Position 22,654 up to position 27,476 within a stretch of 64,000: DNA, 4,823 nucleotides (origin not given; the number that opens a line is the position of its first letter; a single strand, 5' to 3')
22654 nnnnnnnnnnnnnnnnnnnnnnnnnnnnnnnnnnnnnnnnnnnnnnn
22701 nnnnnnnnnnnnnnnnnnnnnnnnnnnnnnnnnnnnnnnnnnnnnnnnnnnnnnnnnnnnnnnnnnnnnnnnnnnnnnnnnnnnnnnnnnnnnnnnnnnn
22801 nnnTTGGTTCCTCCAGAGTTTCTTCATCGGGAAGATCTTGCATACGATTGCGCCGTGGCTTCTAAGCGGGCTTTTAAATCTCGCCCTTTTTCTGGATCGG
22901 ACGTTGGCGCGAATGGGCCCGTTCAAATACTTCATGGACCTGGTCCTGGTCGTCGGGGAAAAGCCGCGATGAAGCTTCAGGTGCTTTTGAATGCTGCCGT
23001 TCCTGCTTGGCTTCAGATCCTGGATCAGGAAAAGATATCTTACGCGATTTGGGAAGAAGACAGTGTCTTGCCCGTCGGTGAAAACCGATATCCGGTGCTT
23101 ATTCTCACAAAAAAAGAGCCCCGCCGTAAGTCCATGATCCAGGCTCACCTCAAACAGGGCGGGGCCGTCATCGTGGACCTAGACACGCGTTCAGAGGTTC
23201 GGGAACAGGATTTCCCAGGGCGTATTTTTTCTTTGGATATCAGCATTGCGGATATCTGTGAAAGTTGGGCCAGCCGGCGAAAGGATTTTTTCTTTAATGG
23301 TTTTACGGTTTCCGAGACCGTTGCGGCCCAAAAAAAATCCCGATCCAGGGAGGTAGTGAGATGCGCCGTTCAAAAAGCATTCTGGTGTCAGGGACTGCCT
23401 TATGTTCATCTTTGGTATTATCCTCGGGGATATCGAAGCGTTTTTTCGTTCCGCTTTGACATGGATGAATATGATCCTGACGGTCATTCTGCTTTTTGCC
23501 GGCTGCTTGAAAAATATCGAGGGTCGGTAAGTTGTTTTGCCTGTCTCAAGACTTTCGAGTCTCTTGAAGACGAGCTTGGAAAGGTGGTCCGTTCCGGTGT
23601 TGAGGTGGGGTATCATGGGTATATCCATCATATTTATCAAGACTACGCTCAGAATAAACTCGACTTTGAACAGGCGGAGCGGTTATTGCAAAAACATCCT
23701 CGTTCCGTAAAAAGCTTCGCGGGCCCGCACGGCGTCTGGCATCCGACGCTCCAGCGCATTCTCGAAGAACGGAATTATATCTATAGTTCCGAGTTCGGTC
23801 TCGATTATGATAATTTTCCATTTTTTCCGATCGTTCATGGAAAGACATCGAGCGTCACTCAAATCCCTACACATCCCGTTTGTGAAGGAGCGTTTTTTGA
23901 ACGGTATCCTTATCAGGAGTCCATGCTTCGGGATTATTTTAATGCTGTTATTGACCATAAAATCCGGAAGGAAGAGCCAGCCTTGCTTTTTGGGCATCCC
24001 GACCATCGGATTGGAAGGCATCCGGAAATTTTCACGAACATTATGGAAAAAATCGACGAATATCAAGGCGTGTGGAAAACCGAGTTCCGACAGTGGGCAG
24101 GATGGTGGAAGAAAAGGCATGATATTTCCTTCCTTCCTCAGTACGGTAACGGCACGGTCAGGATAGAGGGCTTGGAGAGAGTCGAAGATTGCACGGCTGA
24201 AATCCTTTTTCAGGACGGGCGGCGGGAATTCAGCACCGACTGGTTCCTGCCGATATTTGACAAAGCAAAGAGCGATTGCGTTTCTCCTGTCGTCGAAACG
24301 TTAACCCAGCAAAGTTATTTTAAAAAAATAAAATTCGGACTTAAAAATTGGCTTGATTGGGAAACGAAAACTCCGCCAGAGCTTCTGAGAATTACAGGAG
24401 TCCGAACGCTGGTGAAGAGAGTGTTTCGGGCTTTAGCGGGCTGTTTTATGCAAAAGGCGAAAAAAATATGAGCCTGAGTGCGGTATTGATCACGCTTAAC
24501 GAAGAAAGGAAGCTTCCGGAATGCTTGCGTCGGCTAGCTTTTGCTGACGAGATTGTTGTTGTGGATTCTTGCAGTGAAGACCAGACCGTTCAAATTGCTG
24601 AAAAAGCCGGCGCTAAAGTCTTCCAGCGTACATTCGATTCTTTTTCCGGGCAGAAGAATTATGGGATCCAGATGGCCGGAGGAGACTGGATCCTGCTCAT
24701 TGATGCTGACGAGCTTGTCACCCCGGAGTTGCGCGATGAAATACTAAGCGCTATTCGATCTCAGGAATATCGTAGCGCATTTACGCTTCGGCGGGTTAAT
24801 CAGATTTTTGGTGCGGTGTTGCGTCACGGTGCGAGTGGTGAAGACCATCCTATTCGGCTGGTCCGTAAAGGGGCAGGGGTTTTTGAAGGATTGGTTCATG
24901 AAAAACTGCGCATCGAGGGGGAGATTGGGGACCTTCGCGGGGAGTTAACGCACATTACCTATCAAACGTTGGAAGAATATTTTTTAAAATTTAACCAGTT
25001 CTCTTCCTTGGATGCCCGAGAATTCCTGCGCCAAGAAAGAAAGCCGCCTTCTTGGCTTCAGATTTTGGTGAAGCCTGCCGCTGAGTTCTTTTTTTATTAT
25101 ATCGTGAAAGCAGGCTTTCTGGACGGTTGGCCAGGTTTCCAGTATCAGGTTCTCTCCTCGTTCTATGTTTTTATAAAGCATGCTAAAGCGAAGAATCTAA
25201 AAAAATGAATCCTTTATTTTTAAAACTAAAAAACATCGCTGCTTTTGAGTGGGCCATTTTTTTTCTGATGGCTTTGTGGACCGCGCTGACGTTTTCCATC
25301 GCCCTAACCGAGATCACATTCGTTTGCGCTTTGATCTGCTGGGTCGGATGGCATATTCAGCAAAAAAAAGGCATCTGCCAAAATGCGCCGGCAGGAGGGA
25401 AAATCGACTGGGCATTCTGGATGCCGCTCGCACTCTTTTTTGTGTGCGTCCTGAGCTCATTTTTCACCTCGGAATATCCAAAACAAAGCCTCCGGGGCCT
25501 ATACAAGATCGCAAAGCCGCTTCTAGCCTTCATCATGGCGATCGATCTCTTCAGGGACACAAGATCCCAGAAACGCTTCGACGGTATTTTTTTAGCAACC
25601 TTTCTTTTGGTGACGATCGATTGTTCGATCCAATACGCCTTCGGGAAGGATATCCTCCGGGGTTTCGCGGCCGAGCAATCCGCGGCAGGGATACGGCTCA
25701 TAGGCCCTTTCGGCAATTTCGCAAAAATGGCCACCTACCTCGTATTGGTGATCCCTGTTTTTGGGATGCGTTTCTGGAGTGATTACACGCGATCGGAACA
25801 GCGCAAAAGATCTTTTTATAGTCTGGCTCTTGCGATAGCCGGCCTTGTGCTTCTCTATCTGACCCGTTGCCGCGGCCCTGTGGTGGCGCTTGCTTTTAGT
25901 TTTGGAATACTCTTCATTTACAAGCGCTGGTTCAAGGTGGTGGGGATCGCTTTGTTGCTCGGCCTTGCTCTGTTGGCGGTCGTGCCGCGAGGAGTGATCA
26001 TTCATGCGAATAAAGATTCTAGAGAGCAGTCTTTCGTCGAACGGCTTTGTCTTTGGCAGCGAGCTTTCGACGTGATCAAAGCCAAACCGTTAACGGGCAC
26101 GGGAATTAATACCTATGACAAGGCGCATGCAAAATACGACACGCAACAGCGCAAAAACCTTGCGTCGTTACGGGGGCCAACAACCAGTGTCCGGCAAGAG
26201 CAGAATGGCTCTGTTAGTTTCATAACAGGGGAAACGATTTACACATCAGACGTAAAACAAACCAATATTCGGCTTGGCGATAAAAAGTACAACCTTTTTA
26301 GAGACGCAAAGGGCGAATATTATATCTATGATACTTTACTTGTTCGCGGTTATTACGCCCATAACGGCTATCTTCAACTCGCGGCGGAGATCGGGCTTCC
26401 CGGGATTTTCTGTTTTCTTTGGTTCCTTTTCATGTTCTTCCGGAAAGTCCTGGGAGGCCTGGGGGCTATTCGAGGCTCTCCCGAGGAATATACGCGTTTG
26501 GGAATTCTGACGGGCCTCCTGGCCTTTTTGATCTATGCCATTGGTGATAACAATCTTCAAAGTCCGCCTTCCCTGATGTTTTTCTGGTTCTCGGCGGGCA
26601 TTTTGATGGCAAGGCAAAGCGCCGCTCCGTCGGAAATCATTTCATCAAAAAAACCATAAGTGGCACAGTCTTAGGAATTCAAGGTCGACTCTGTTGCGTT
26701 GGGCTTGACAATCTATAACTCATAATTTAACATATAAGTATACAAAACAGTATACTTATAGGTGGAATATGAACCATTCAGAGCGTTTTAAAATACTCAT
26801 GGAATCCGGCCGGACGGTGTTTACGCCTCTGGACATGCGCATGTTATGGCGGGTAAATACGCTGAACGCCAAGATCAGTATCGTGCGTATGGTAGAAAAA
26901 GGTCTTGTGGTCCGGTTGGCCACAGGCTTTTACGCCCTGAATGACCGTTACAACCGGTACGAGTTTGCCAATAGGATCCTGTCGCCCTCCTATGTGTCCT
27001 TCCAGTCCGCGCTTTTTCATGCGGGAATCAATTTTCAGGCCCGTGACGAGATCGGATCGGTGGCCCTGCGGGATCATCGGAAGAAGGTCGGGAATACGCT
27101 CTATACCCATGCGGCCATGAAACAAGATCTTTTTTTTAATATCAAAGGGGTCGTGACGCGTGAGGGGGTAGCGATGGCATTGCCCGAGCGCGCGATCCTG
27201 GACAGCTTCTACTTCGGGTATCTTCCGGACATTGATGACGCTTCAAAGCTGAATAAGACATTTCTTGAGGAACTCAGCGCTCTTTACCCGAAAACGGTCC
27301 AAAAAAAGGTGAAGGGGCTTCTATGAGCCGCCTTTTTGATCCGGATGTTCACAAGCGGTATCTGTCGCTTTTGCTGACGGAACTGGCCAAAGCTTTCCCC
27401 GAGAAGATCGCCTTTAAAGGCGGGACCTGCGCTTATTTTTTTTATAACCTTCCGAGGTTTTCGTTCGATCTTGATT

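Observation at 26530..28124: AbiEi/AbiEii pair 2 is an insertion bracketed by ~95-bp direct repeats that duplicate the 3' end of the Wzy-like gene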

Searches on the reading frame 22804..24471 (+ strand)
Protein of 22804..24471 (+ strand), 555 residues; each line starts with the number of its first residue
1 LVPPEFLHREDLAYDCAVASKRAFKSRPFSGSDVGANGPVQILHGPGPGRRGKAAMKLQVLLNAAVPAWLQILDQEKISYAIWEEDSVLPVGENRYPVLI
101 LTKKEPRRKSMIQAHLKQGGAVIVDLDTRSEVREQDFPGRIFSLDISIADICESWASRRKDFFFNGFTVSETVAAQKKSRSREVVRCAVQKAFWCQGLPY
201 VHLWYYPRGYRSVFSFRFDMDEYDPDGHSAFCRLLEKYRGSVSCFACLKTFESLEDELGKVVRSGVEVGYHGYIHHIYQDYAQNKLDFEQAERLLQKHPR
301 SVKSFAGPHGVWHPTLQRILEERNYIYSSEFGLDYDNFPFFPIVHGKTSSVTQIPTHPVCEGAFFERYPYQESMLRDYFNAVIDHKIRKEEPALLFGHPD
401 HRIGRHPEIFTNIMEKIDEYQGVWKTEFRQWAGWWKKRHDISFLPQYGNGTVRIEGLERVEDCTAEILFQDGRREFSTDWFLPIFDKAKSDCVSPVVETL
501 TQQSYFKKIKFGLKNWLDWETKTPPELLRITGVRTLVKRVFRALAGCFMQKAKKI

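Call 6: search_protein_families(library=pfam, proteins=[window:22804-24471:+], max_evalue=0.01)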
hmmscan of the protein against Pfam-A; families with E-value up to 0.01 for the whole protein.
window:22804-24471:+ (555 aa): 1 family
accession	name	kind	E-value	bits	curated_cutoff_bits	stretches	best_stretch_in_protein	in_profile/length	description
PF01522.26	Polysacc_deac_1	-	4.6e-08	33.5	23.1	1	221-325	16-121/124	Polysaccharide deacetylase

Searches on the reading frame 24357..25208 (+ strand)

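Call 6: search_protein_families(library=pfam, proteins=[window:24357-25208:+], max_evalue=0.01)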
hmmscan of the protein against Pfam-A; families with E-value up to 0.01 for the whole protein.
window:24357-25208:+ (283 aa): 4 families
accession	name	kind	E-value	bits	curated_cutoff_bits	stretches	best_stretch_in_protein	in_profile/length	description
PF00535.33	Glycos_transf_2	-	5.5e-19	69.2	23.3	1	41-147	1-117/168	Glycosyl transferase family 2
PF13704.12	Glyco_tranf_2_4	-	6.5e-06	27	27.5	1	49-122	3-85/98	Glycosyl transferase family 2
PF13641.12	Glyco_tranf_2_3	-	0.00012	22.7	27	1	42-142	5-120/230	Glycosyltransferase like family 2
PF10111.15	Glyco_tranf_2_2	-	0.0063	16.5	27.3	1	65-138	31-111/276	Glycosyltransferase like family 2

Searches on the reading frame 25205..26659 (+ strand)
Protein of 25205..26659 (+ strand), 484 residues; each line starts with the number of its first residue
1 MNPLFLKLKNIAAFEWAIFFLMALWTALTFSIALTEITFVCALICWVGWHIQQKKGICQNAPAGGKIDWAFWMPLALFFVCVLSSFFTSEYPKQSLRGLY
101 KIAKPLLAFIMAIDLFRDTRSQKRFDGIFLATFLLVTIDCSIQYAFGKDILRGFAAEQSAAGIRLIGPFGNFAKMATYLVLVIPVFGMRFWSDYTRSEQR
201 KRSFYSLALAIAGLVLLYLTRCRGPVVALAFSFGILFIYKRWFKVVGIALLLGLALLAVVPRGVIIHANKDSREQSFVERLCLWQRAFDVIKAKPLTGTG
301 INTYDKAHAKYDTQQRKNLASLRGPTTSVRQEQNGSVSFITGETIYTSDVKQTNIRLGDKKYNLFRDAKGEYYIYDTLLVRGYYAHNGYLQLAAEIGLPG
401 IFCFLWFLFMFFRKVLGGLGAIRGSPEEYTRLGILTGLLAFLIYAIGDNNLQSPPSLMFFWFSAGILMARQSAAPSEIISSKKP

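Call 6: search_protein_families(library=pfam, proteins=[window:25205-26659:+], max_evalue=0.01)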
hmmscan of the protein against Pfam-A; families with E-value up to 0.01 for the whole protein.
window:25205-26659:+ (484 aa): 1 family
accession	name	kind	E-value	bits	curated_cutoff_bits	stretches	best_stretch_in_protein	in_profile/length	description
PF04932.20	Wzy_C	-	7.6e-19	68.4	31.7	2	209-316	2-120/149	O-Antigen ligase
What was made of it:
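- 25205..26659 (+): Intact Wzy-like (O-antigen-ligase family) gene, 484 aa, 'allele A'. Pfam Wzy_C E=7.6e-19 (call 6).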

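Call 8: find_encoding_contigs(protein=window:25205-26659:+, flank=6000, max_places=10)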
Protein window:25205-26659:+ (484 aa): no gene with exactly this product is on record in the collection.

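Call 10: find_related_loci(query=window:25205-26659:+, collection=genome_contigs, flank=8000)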
Query window:25205-26659:+ (484 aa) in genome_contigs; peptide patterns used: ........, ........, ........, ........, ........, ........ (x = any residue, [..] = any of these).
69 stretches matched a pattern; 10 encode a relative of the query (tblastn E <= 1e-3); 9 distinct loci.
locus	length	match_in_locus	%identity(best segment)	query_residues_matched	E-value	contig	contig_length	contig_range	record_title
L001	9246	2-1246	75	57-471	0e+0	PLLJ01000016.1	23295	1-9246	MAG: Candidatus Omnitrophota bacterium isolate fen_1321 73.20120800_E3X.43_contig_10076, whole genome shotgun sequence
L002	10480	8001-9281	55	6-484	7e-148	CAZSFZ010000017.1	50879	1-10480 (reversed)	MAG TPA_asm: uncultured bacterium isolate binchicken_co117_453 genome assembly, contig: NODE_1244_length_50879_cov_10.15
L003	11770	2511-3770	71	6-472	3e-140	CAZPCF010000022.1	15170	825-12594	MAG TPA_asm: uncultured bacterium isolate SRP178699_co1_136 genome assembly, contig: NODE_5059_length_15170_cov_3.302547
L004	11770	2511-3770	71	6-472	3e-140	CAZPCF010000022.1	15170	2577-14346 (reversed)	MAG TPA_asm: uncultured bacterium isolate SRP178699_co1_136 genome assembly, contig: NODE_5059_length_15170_cov_3.302547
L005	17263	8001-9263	69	1-477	8e-138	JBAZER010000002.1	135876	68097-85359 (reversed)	MAG: Candidatus Omnitrophota bacterium isolate SO_2017_LW3_130 NODE_198_length_135876_cov_1.604955_LW162_2017, whole gen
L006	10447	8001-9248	52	17-484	3e-135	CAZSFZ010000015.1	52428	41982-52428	MAG TPA_asm: uncultured bacterium isolate binchicken_co117_453 genome assembly, contig: NODE_1171_length_52428_cov_8.690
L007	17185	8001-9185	63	21-476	2e-120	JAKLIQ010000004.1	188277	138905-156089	MAG: Candidatus Omnitrophota bacterium isolate RA.bin90 RA.bin90_4, whole genome shotgun sequence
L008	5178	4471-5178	72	6-235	6e-109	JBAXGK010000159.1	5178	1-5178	MAG: Candidatus Omnitrophota bacterium isolate ELA295 MAG295_159, whole genome shotgun sequence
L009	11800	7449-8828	63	17-472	8e-179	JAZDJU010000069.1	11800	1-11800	MAG: Candidatus Omnitrophota bacterium isolate MEGAHIT-group-0.500 k141_19644654, whole genome shotgun sequence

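Call 11: find_homologous_proteins(query=window:25205-26659:+, max_evalue=0.00001)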
Query window:25205-26659:+ (484 aa): 112 proteins with E <= 0.00001 among 8000 candidates.
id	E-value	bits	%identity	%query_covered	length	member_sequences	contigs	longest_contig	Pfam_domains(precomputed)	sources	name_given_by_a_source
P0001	0.0e+0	1096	100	100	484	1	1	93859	PF04932.21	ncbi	ncbi:MAG: O-antigen ligase family protein [Candidatus Omnitrophota bacterium]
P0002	8.2e-234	795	72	99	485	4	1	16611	PF04932.21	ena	-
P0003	1.4e-224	765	72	96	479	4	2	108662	PF04932.21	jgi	jgi:O-antigen ligase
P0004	1.1e-214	732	66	98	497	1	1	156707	PF04932.21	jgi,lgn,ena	-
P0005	1.7e-213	728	70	97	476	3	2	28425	PF04932.21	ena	-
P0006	4.1e-213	727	68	98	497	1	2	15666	PF04932.21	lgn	-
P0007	3.7e-205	700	66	95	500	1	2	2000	PF04932.21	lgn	-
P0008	7.1e-200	683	74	64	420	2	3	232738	PF04932.21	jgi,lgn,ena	-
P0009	1.7e-196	672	73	65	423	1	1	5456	PF04932.21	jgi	jgi:putative inorganic carbon (hco3(-)) transporter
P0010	1.9e-196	672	72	64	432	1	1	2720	PF04932.21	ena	-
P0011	1.8e-195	669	64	96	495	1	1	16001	PF04932.21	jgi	jgi:O-antigen ligase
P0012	5.2e-195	667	63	97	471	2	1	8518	PF04932.21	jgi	jgi:O-antigen ligase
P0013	1.8e-194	665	70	64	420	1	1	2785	PF04932.21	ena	-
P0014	2.2e-192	658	63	94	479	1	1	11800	PF04932.21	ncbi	ncbi:MAG: O-antigen ligase family protein [Candidatus Omnitrophota bacterium]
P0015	2.2e-192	658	73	64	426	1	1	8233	PF04932.21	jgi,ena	-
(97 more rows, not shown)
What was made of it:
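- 25205..26659 (+): It is 100% identical to P0001 from a Candidatus Omnitrophota MAG (call 11).
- The source is a metagenome-assembled genome (call 11).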

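Call 18: find_encoding_contigs(protein=P0002, flank=6000, max_places=4)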
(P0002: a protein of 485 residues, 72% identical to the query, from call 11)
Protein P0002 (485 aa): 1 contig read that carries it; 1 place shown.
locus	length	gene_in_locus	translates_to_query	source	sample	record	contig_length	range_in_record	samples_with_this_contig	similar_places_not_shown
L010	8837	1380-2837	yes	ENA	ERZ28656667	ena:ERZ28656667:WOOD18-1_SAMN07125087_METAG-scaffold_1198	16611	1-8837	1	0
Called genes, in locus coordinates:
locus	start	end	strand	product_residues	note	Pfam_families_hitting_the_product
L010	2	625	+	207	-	?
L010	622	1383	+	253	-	PF00535:Glycos_transf_2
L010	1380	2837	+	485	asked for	PF04932:Wzy_C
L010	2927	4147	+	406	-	PF00890:FAD_binding_2 (weak), PF01266:DAO, PF13450:NAD_binding_8 (weak)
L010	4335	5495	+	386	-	PF01041:DegT_DnrJ_EryC1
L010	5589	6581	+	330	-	PF01073:3Beta_HSD, PF01370:Epimerase, PF02719:Polysacc_synt_2, PF04321:RmlD_sub_bind, PF13460:NAD_binding_10 (faint), PF16363:GDP_Man_Dehyd, PF07993:NAD_binding_4 (weak)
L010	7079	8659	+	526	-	PF00005:ABC_tran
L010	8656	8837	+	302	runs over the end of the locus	PF04055:Radical_SAM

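Call 19: find_encoding_contigs(protein=P0011, flank=6000, max_places=4)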
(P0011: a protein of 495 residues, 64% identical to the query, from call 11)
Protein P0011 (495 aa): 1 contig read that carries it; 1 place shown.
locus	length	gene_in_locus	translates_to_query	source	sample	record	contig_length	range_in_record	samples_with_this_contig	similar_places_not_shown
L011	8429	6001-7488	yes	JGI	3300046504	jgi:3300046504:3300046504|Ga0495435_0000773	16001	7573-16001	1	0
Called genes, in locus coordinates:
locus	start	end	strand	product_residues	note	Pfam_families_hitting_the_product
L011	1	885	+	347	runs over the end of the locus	PF13579:Glyco_trans_4_4 (faint), PF13439:Glyco_transf_4, PF00534:Glycos_transf_1, PF13692:Glyco_trans_1_4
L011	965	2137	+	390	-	PF00657:Lipase_GDSL (faint), PF13472:Lipase_GDSL_2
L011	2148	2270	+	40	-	-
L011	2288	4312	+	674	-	PF13231:PMT_2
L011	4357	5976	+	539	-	PF09852:DUF2079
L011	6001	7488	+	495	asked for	PF04932:Wzy_C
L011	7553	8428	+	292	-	?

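Call 20: find_encoding_contigs(protein=P0003, flank=6000, max_places=4)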
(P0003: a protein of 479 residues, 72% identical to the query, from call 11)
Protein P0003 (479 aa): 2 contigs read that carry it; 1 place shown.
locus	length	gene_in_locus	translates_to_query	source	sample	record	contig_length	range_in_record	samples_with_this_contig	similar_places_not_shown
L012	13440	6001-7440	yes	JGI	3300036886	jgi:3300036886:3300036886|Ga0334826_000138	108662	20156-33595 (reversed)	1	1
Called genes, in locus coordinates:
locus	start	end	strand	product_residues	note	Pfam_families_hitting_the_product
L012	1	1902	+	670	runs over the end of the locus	PF13231:PMT_2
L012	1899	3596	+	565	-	PF09852:DUF2079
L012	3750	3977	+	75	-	-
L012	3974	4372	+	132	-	PF13470:PIN_3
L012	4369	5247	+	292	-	PF00535:Glycos_transf_2, PF13641:Glyco_tranf_2_3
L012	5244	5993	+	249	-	PF00535:Glycos_transf_2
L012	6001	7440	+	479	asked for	PF04932:Wzy_C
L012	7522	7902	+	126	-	-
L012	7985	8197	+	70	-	-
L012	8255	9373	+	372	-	-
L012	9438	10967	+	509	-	PF02310:B12-binding, PF04055:Radical_SAM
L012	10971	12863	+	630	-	PF13522:GATase_6, PF13537:GATase_7, PF00733:Asn_synthase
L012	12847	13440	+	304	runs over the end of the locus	PF13641:Glyco_tranf_2_3 (weak), PF00535:Glycos_transf_2, PF10111:Glyco_tranf_2_2 (weak)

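Call 50: find_encoding_contigs(protein=P0006, flank=6000, max_places=4)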
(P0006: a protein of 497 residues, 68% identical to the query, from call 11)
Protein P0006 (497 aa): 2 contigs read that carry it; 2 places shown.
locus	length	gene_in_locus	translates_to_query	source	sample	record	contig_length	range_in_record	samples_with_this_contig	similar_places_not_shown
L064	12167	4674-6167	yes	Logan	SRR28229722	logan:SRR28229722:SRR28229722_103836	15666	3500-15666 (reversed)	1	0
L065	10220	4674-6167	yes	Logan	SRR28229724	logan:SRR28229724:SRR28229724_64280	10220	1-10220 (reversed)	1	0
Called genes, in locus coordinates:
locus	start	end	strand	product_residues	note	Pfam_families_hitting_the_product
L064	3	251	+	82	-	?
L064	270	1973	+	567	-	PF09852:DUF2079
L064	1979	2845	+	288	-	PF00535:Glycos_transf_2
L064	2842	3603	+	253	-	PF00535:Glycos_transf_2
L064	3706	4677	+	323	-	PF13649:Methyltransf_25 (faint), PF13489:Methyltransf_23, PF08241:Methyltransf_11, PF08242:Methyltransf_12 (weak), PF13847:Methyltransf_31 (weak)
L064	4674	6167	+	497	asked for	PF04932:Wzy_C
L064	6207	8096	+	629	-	PF00005:ABC_tran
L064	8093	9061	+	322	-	PF04055:Radical_SAM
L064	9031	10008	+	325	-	PF01075:Glyco_transf_9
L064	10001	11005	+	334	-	PF01073:3Beta_HSD, PF01370:Epimerase, PF02719:Polysacc_synt_2 (weak), PF04321:RmlD_sub_bind, PF05368:NmrA, PF07993:NAD_binding_4 (faint), PF16363:GDP_Man_Dehyd, PF13460:NAD_binding_10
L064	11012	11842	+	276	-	PF00456:Transketolase_N, PF13292:DXP_synthase_N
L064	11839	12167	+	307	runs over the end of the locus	PF02779:Transket_pyr, PF02780:Transketolase_C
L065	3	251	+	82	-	?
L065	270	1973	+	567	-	PF09852:DUF2079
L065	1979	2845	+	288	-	PF00535:Glycos_transf_2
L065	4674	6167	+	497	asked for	PF04932:Wzy_C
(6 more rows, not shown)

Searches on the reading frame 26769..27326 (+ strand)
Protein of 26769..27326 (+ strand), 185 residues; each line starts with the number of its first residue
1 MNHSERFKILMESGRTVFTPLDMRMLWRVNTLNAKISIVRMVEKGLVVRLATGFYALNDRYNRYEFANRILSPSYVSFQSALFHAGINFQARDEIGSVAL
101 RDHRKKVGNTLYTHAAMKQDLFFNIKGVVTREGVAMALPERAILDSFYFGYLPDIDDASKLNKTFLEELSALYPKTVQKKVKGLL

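Call 6: search_protein_families(library=pfam, proteins=[window:26769-27326:+], max_evalue=0.01)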
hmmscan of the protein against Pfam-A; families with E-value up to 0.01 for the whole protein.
window:26769-27326:+ (185 aa): 0 families

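Call 52: search_protein_families(library=ncbifam, proteins=[window:26769-27326:+], max_evalue=1)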
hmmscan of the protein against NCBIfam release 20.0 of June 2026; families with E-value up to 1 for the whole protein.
window:26769-27326:+ (185 aa): 1 family
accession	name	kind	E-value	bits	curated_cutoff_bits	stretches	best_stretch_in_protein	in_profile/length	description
NF047376.1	TAA_AbiEi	equivalog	0.00011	21.9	150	1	5-87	8-98/172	type IV toxin-antitoxin system AbiEi family antitoxin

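Call 53: search_protein_families(library=padloc, proteins=[window:26769-27326:+], max_evalue=0.01)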
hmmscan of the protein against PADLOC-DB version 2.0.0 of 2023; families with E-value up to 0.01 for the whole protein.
window:26769-27326:+ (185 aa): 15 families
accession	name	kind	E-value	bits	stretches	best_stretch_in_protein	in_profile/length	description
PDLC02255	AbiEi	-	1.4e-27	94.5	1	8-185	6-184/186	AbiEi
PDLC02241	AbiEi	-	3.1e-18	64.3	1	26-161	20-159/199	AbiEi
PDLC02272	AbiEi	-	3.8e-18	64.1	1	18-157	13-158/200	AbiEi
PDLC02230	AbiEi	-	9.1e-16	56.1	1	29-162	16-148/192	AbiEi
PDLC02267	AbiEi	-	2.3e-15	54.7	1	3-148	6-153/252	AbiEi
PDLC02225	AbiEi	-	2.7e-08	31.8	1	35-166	32-164/198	AbiEi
PDLC02240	AbiEi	-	1.3e-07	29.3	1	38-149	38-161/216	AbiEi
PDLC02232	AbiEi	-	1.5e-06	26.2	1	5-90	8-100/177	AbiEi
PDLC02287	AbiEi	-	2e-06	25.6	1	16-147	11-144/253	AbiEi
PDLC02269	AbiEi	-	4.3e-06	24.2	1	17-147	12-144/251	AbiEi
PDLC02274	AbiEi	-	2.8e-05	21.9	1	39-104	39-109/217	AbiEi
PDLC02275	AbiEi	-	0.0025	15.9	1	36-165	26-154/184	AbiEi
PDLC02227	AbiEi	-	0.0038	14.8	1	38-179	35-168/233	AbiEi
PDLC02276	AbiEi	-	0.0045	14.5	1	1-145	1-155/270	AbiEi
PDLC02268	AbiEi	-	0.0049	14.4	1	33-58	24-49/204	AbiEi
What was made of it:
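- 26769..27326 (+): AbiEi antitoxin/repressor, 185 aa. PADLOC AbiEi PDLC02255 E=1.4e-27, full length (call 53).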

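Call 54: search_protein_families(library=pfam, proteins=[window:26769-27326:+], max_evalue=10)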
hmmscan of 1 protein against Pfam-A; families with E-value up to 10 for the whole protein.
window:26769-27326:+ (185 aa): 1 family
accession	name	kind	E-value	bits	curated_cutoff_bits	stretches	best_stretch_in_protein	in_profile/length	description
PF13338.12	AbiEi_4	-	0.011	16.3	25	1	37-57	28-48/49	Transcriptional regulator, AbiEi antitoxin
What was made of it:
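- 26769..27326 (+): Pfam and NCBIfam give only weak hits (calls 52, 54).
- Closest known: AbiE type IV toxin-antitoxin / abortive infection systems. Different: AbiEi is below the Pfam and NCBIfam cut-offs (calls 52, 54).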
